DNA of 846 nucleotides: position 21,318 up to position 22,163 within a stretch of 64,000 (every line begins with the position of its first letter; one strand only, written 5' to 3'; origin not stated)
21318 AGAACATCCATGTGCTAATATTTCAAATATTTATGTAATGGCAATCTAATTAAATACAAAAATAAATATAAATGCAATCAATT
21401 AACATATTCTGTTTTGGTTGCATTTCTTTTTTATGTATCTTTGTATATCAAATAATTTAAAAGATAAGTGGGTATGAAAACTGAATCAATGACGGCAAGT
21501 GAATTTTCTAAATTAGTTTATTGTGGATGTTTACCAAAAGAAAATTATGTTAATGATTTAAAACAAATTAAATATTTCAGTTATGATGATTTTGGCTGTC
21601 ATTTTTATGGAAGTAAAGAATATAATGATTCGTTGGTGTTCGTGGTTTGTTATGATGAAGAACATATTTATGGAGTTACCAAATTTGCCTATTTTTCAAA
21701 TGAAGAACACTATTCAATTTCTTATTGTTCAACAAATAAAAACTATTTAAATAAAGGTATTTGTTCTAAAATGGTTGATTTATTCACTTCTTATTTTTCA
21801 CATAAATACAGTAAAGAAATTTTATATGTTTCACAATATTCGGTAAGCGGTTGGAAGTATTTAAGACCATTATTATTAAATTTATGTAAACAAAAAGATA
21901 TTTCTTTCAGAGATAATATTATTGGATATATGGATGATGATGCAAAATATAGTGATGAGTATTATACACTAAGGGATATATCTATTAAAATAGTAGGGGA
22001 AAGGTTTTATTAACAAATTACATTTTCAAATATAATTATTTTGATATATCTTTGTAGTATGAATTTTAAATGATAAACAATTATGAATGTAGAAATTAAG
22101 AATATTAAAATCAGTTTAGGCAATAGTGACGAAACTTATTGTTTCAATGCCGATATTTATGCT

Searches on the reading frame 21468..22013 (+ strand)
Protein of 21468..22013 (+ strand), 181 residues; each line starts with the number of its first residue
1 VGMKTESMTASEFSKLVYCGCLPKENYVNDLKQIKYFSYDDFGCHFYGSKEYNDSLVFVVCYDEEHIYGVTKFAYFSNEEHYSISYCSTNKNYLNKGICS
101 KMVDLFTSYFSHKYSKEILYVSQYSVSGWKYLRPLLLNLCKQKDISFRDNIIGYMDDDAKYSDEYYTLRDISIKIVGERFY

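Call 75: search_protein_families(library=pfam, proteins=[window:21468-22013:+], max_evalue=0.01)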
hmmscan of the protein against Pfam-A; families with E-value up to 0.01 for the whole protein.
window:21468-22013:+ (181 aa): 2 families
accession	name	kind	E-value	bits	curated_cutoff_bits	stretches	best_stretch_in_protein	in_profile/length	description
PF00583.31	Acetyltransf_1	-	0.0019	18.9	20.7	1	49-113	24-91/116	Acetyltransferase (GNAT) family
PF13302.13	Acetyltransf_3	-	0.0091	17.1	25.4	0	48-113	46-111/138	Acetyltransferase (GNAT) domain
